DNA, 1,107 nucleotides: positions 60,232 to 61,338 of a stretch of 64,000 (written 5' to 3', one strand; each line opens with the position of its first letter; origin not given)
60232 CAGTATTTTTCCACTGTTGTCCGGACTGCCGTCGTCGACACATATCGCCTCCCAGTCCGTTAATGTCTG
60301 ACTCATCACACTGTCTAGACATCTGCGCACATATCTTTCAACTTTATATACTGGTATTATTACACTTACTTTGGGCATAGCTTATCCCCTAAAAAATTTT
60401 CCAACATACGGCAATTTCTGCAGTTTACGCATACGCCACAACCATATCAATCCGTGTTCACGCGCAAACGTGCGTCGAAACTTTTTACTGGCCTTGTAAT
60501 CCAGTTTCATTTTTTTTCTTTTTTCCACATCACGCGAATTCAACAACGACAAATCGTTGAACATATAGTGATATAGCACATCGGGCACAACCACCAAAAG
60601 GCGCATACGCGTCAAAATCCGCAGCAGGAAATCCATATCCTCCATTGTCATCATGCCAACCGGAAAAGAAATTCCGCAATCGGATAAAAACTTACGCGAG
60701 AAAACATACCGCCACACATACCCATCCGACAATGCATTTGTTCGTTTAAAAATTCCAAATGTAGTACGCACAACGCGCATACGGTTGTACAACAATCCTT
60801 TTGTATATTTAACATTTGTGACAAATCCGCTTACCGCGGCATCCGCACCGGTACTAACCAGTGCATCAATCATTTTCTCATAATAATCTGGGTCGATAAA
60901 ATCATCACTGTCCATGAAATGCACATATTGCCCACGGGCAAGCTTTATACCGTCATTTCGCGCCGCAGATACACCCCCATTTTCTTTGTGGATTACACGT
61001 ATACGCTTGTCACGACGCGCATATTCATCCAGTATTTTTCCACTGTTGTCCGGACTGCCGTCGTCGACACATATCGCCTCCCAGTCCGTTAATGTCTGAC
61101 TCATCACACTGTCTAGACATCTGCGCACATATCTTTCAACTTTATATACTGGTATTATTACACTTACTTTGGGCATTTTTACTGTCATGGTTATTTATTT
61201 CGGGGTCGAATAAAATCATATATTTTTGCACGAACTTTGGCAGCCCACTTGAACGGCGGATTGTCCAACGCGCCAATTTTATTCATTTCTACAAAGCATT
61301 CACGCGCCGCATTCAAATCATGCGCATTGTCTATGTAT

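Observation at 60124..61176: Tandem GT2 glycosyltransferase genes sharing a 255-bp 100% identical 5' module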

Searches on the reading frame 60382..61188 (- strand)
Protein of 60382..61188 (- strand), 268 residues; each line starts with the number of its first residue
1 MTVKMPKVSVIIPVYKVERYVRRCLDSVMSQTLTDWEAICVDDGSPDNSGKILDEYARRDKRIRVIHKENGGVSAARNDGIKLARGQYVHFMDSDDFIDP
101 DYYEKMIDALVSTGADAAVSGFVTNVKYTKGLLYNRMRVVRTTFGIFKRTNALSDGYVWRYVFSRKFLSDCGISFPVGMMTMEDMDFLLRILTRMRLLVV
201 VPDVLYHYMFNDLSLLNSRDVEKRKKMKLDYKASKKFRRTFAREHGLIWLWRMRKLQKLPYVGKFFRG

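Call 6: search_protein_families(library=pfam, proteins=[window:60382-61176:-], max_evalue=0.01)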
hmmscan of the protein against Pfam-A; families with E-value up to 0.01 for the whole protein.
window:60382-61176:- (264 aa): 3 families
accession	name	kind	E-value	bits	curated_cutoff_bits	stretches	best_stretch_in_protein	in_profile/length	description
PF00535.33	Glycos_transf_2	-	1.2e-39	136.3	23.3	1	5-130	1-127/168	Glycosyl transferase family 2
PF10111.15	Glyco_tranf_2_2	-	1.5e-14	54.6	27.3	1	5-105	1-105/276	Glycosyltransferase like family 2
PF13641.12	Glyco_tranf_2_3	-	1.4e-11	45.3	27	1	2-214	1-209/230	Glycosyltransferase like family 2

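Call 9: find_encoding_contigs(protein=window:60382-61188:-, flank=10000, max_places=10)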
Protein window:60382-61188:- (268 aa): 2 contigs read that carry it; 2 places shown.
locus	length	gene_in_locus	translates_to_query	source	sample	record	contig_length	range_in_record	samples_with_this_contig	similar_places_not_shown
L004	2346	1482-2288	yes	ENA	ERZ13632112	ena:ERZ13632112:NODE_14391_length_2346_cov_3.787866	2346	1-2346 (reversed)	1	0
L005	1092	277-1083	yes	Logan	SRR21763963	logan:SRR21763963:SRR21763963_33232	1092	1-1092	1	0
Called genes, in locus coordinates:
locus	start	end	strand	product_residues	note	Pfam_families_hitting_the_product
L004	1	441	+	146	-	?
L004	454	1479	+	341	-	PF00535:Glycos_transf_2, PF10111:Glyco_tranf_2_2, PF13641:Glyco_tranf_2_3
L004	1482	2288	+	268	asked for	PF00535:Glycos_transf_2, PF10111:Glyco_tranf_2_2, PF13641:Glyco_tranf_2_3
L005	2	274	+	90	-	?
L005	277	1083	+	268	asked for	PF00535:Glycos_transf_2, PF10111:Glyco_tranf_2_2, PF13641:Glyco_tranf_2_3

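Call 11: find_homologous_proteins(query=window:60382-61176:-, max_evalue=1e-20)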
Query window:60382-61176:- (264 aa): 3740 proteins with E <= 1e-20 among 4177 candidates; the best 120 are listed.
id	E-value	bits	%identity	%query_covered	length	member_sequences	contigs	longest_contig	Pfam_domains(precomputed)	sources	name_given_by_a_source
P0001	6.2e-175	598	100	100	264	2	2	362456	PF10111.15,PF13641.13,PF00535.33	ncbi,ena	-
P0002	4.4e-155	533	88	100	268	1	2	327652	PF10111.15,PF13641.13,PF00535.33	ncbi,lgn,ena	-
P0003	4.2e-95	336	55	99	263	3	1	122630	PF10111.15,PF13641.13,PF00535.33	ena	-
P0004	2.2e-91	324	57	100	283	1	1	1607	PF10111.15,PF13641.13,PF00535.33,PF12804.14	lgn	-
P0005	1.6e-90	321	55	95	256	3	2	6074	PF10111.15,PF13641.13,PF00535.33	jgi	-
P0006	2.5e-90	321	56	95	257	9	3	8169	PF10111.15,PF13641.13,PF00535.33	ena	-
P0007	8.3e-89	316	56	96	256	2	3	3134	PF10111.15,PF13641.13,PF00535.33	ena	-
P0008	2.5e-88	314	55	95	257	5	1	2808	PF10111.15,PF13641.13,PF00535.33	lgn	-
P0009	3.9e-88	313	55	95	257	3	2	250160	PF10111.15,PF13641.13,PF00535.33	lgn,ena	-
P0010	7.1e-88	313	52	97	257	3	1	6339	PF10111.15,PF13641.13,PF00535.33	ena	-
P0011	8.2e-88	312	54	95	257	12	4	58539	PF10111.15,PF13641.13,PF00535.33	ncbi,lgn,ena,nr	ncbi:MAG: glycosyltransferase [Alphaproteobacteria bacterium]|nr:glycosyltransferase [Alphaproteobac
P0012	4.8e-87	310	53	97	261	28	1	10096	PF10111.15,PF13641.13,PF00535.33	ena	-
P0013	5.5e-87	310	54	95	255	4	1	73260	PF10111.15,PF13641.13,PF00535.33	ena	-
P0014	5.8e-87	310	53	95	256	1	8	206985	PF10111.15,PF13641.13,PF00535.33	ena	-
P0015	7.7e-87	309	51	99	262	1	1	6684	PF10111.15,PF13641.13,PF00535.33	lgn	-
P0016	8.6e-87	309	53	97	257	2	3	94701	PF10111.15,PF13641.13,PF00535.33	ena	-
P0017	1.1e-86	309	52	93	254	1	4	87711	PF10111.15,PF13641.13,PF00535.33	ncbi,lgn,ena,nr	ncbi:MAG: glycosyltransferase [Alphaproteobacteria bacterium]|nr:glycosyltransferase [Alphaproteobac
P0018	3.0e-86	307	52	95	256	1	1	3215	PF10111.15,PF13641.13,PF00535.33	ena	-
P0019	8.3e-86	306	52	97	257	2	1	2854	PF10111.15,PF13641.13,PF00535.33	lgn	-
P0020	1.4e-85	305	54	97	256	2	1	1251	PF10111.15,PF13641.13,PF00535.33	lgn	-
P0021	4.2e-85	304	53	97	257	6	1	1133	PF10111.15,PF13641.13,PF00535.33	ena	-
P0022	1.1e-84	302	51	97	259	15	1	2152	PF10111.15,PF13641.13,PF00535.33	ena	-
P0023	1.3e-84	302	51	97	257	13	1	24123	PF10111.15,PF13641.13,PF00535.33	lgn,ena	-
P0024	1.4e-84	302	53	97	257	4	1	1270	PF10111.15,PF13641.13,PF00535.33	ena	-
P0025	2.3e-84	301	53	97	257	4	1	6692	PF10111.15,PF13641.13,PF00535.33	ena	-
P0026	3.0e-84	301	52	95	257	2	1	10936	PF10111.15,PF13506.14,PF13641.13,PF00535.33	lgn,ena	-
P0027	3.9e-84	300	52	97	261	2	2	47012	PF10111.15,PF13641.13,PF00535.33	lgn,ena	-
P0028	1.0e-83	299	53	97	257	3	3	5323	PF10111.15,PF13641.13,PF00535.33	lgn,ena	-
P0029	1.9e-83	298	54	95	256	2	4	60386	PF10111.15,PF13641.13,PF00535.33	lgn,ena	-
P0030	2.7e-83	298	53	95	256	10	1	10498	PF10111.15,PF13641.13,PF00535.33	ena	-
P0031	3.2e-83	297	52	97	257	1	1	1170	PF10111.15,PF13641.13,PF00535.33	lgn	-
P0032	6.5e-83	296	52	95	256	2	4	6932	PF10111.15,PF13641.13,PF00535.33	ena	-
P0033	8.0e-83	296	51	97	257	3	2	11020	PF10111.15,PF13641.13,PF00535.33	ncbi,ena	-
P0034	8.4e-83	296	52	97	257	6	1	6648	PF10111.15,PF13641.13,PF00535.33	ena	-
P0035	4.5e-82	294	52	95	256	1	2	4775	PF10111.15,PF13641.13,PF00535.33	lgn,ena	-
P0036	1.1e-81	292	50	97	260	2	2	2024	PF10111.15,PF13641.13,PF00535.33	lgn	-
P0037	1.7e-81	292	53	95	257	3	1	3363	PF10111.15,PF13641.13,PF00535.33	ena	-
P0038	3.0e-81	291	51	100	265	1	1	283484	PF10111.15,PF13641.13,PF00535.33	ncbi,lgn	-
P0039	4.1e-80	287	52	97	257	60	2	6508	PF10111.15,PF13641.13,PF00535.33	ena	-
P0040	5.5e-80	287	50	95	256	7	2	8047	PF10111.15,PF13641.13,PF00535.33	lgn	-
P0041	7.2e-80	286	52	95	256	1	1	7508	PF10111.15,PF13641.13,PF00535.33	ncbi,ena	-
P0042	8.1e-80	286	51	95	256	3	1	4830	PF10111.15,PF13641.13,PF00535.33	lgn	-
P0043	4.1e-79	284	50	96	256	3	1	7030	PF10111.15,PF13641.13,PF00535.33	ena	-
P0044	5.7e-79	283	50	95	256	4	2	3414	PF10111.15,PF13641.13,PF00535.33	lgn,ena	-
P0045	1.1e-78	282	51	97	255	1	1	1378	PF10111.15,PF13641.13,PF00535.33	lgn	-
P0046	1.4e-78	282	51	97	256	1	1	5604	PF10111.15,PF13641.13,PF00535.33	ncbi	-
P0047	2.6e-78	281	51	95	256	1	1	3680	PF10111.15,PF13641.13,PF00535.33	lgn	-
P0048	3.0e-78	281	51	95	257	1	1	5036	PF10111.15,PF13641.13,PF00535.33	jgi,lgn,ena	-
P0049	3.3e-78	281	50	96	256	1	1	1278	PF10111.15,PF13641.13,PF00535.33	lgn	-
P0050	5.3e-78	280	48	97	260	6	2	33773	PF10111.15,PF13641.13,PF00535.33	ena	-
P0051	1.1e-77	279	50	96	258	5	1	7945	PF10111.15,PF13641.13,PF00535.33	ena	-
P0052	1.3e-77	279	52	96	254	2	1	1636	PF10111.15,PF13641.13,PF00535.33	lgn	-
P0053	1.9e-77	278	49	95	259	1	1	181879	PF10111.15,PF13641.13,PF00535.33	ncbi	-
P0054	2.2e-77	278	50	95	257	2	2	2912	PF10111.15,PF13641.13,PF00535.33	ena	-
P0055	4.3e-77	277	50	97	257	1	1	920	PF10111.15,PF13641.13,PF00535.33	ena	-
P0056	8.9e-77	276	51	95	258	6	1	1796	PF10111.15,PF13506.14,PF13641.13,PF00535.33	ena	-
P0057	1.2e-76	276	48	96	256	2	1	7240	PF10111.15,PF13641.13,PF00535.33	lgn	-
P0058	1.3e-76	276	51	94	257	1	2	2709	PF10111.15,PF13641.13,PF00535.33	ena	-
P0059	1.6e-76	275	49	97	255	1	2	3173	PF10111.15,PF13641.13,PF00535.33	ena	-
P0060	2.4e-76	275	49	97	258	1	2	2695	PF10111.15,PF13641.13,PF00535.33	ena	-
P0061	2.5e-76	275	50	95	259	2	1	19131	PF10111.15,PF13641.13,PF00535.33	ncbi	-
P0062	3.1e-76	274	47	97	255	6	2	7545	PF10111.15,PF13641.13,PF00535.33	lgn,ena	-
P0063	5.9e-76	274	51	96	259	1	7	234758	PF10111.15,PF13506.14,PF13641.13,PF00535.33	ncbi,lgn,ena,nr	ncbi:MAG: glycosyltransferase [Alphaproteobacteria bacterium]|nr:glycosyltransferase [Alphaproteobac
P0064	3.1e-75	271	51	97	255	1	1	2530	PF10111.15,PF13641.13,PF00535.33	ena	-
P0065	3.4e-75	271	49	98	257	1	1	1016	PF10111.15,PF13641.13,PF00535.33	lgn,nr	nr:glycosyltransferase family 2 protein [Candidatus Enterousia merdequi]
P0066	5.6e-75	270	48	96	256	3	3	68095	PF10111.15,PF13641.13,PF00535.33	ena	-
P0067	8.8e-75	270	48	95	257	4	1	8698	PF10111.15,PF13641.13,PF00535.33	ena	-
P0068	1.7e-74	269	49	95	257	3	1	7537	PF10111.15,PF13641.13,PF00535.33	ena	-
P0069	2.6e-74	268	49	97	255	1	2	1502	PF10111.15,PF13641.13,PF00535.33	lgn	-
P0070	7.8e-74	267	51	97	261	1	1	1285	PF10111.15,PF13641.13,PF00535.33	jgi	jgi:glycosyltransferase involved in cell wall biosynthesis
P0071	4.3e-73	264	47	96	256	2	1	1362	PF10111.15,PF13641.13,PF00535.33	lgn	-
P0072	8.7e-73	263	48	97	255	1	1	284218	PF10111.15,PF13641.13,PF00535.33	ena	-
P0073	1.2e-72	263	47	96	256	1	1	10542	PF10111.15,PF13641.13,PF00535.33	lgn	-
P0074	1.5e-72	262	46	96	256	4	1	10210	PF10111.15,PF13641.13,PF00535.33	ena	-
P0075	4.9e-72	261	47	96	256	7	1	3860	PF10111.15,PF13641.13,PF00535.33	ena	-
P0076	4.7e-71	257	46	96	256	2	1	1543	PF10111.15,PF13641.13,PF00535.33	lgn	-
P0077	7.7e-71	257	48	97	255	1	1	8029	PF10111.15,PF00535.33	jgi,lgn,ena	-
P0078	1.0e-70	256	46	96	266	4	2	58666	PF10111.15,PF13641.13,PF00535.33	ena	-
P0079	3.2e-70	255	46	96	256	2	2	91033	PF10111.15,PF13641.13,PF00535.33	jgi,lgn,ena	-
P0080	6.3e-70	254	45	96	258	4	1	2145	PF10111.15,PF13641.13,PF00535.33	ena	-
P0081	8.0e-70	253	46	96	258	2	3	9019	PF10111.15,PF13641.13,PF00535.33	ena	-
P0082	1.1e-69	253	45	97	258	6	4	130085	PF10111.15,PF13641.13,PF00535.33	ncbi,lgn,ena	-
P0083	1.2e-69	253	49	96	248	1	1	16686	PF10111.15,PF13641.13,PF00535.33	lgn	-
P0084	2.3e-69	252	47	96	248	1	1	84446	PF10111.15,PF13641.13,PF00535.33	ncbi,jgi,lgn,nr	ncbi:MAG: glycosyltransferase [Rickettsiales bacterium]|jgi:glycosyltransferase involved in cell wal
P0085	3.7e-69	251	47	96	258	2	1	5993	PF10111.15,PF13641.13,PF00535.33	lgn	-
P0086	1.7e-68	249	46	97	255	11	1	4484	PF10111.15,PF13641.13,PF00535.33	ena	-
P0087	5.9e-65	237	45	95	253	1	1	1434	PF10111.15,PF13641.13,PF00535.33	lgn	-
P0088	1.0e-64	237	38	78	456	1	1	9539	PF10111.15,PF13506.14,PF13641.13,PF00535.33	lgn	-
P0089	1.2e-63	233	43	95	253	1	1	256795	PF10111.15,PF13641.13,PF00535.33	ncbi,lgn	-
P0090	8.5e-59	217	44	100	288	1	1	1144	PF10111.15,PF13641.13,PF00535.33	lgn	-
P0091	2.2e-58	216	51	83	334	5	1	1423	PF10111.15,PF13641.13,PF00535.33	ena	-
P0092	9.1e-58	214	57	62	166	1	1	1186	PF10111.15,PF13641.13,PF00535.33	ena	-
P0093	6.7e-54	201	43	92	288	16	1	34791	PF10111.15,PF13641.13,PF00535.33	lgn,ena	-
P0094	1.6e-53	200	53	45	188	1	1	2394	PF10111.15,PF13506.14,PF13641.13,PF00535.33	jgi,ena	-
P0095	4.2e-52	195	42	91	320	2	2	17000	PF10111.15,PF13641.13,PF00535.33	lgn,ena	-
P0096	4.3e-52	195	40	97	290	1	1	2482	PF10111.15,PF13641.13,PF00535.33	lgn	-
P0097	5.3e-52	195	43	82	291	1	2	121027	PF10111.15,PF13641.13,PF00535.33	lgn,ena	-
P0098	5.4e-52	195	42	92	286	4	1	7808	PF10111.15,PF13641.13,PF00535.33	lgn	-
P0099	1.1e-51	194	36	77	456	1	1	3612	PF10111.15,PF13506.14,PF13641.13,PF00535.33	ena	-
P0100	2.3e-51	193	42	92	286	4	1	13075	PF10111.15,PF13641.13,PF00535.33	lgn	-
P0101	2.8e-51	193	42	92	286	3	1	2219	PF10111.15,PF13641.13,PF00535.33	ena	-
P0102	6.4e-51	191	44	80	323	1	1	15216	PF10111.15,PF13641.13,PF00535.33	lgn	-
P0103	1.7e-50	190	40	92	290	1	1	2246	PF10111.15,PF13641.13,PF00535.33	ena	-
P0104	2.8e-49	186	44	83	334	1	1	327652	PF10111.15,PF13641.13,PF00535.33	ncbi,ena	-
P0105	7.6e-49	185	43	82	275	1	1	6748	PF10111.15,PF13641.13,PF00535.33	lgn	-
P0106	8.8e-49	184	39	98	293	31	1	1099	PF10111.15,PF13641.13,PF00535.33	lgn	-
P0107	5.3e-48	182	43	92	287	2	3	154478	PF10111.15,PF13641.13,PF00535.33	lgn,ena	-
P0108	7.9e-48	181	40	83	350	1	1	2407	PF10111.15,PF13506.14,PF13641.13,PF00535.33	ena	-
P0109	9.1e-48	181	43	77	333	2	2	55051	PF10111.15,PF13641.13,PF00535.33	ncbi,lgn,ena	-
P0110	3.0e-47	179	41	77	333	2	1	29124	PF10111.15,PF13641.13,PF00535.33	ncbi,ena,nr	ncbi:MAG: glycosyltransferase [Oscillospiraceae bacterium]|nr:glycosyltransferase [Oscillospiraceae 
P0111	3.1e-47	179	40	91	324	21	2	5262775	PF10111.15,PF13641.13,PF00535.33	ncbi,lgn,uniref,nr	ncbi:glycosyltransferase family 2 protein [Bacillus mycoides]|uniref:Glycosyl transferase family 2 n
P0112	3.4e-47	179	40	85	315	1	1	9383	PF10111.15,PF13641.13,PF00535.33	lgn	-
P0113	4.0e-47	179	40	91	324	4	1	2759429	PF10111.15,PF13641.13,PF00535.33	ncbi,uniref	ncbi:glycosyltransferase family 2 protein [Bacillus paramycoides]|uniref:glycosyltransferase family 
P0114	4.7e-47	179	38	98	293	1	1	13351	PF10111.15,PF13641.13,PF00535.33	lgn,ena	-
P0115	4.8e-47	179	42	79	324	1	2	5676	PF10111.15,PF13641.13,PF00535.33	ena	-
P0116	7.1e-47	178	44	79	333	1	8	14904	PF10111.15,PF13641.13,PF00535.33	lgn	-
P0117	1.0e-46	178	39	91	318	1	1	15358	PF10111.15,PF13641.13,PF00535.33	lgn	-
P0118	1.0e-46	178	44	80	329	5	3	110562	PF10111.15,PF13641.13,PF00535.33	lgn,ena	-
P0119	1.0e-46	178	40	92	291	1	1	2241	PF10111.15,PF13641.13,PF00535.33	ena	-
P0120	1.1e-46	178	51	62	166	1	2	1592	PF10111.15,PF13641.13,PF00535.33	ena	-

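Call 12: find_encoding_contigs(protein=P0002, flank=10000, max_places=6)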
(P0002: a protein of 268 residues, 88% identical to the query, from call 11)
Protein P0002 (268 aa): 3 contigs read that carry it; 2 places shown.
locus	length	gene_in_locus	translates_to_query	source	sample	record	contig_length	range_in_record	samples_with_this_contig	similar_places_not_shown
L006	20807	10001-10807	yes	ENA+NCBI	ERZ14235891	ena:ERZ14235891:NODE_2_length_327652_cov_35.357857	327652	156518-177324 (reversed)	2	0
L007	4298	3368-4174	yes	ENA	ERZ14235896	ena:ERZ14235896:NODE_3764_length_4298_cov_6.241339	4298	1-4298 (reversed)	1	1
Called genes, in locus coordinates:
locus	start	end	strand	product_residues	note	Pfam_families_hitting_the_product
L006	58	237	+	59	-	-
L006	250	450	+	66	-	-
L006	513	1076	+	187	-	PF05656:DUF805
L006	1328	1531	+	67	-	-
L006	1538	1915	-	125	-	PF07883:Cupin_2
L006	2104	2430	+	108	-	PF01638:HxlR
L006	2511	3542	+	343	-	-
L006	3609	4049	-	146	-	PF02556:SecB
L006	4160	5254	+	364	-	PF03562:MltA, PF06725:3D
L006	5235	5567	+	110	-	PF05258:DciA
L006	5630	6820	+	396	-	PF07690:MFS_1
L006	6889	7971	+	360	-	PF00154:RecA_N, PF08423:Rad51 (weak), PF06745:ATPase (weak), PF01637:ATPase_2 (weak), PF27531:MT3502_N (weak), PF21096:RecA_C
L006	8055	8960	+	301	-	PF05704:Caps_synth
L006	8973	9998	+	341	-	PF00535:Glycos_transf_2, PF10111:Glyco_tranf_2_2, PF13641:Glyco_tranf_2_3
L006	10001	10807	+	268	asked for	PF00535:Glycos_transf_2, PF10111:Glyco_tranf_2_2, PF13641:Glyco_tranf_2_3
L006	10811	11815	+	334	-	PF00535:Glycos_transf_2, PF10111:Glyco_tranf_2_2, PF13641:Glyco_tranf_2_3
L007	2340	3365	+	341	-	PF00535:Glycos_transf_2, PF10111:Glyco_tranf_2_2, PF13641:Glyco_tranf_2_3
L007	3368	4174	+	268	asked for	PF00535:Glycos_transf_2, PF10111:Glyco_tranf_2_2, PF13641:Glyco_tranf_2_3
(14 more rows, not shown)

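Call 18: find_encoding_contigs(protein=P0091, flank=6000, max_places=10)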
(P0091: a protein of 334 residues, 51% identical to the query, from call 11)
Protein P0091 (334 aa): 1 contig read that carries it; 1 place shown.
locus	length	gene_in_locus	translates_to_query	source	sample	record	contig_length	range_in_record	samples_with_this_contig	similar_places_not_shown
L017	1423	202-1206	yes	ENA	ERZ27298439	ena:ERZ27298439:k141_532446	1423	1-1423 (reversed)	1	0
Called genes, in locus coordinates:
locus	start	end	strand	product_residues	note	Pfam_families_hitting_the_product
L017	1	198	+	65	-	?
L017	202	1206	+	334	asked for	PF00535:Glycos_transf_2, PF10111:Glyco_tranf_2_2, PF13641:Glyco_tranf_2_3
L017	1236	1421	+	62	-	?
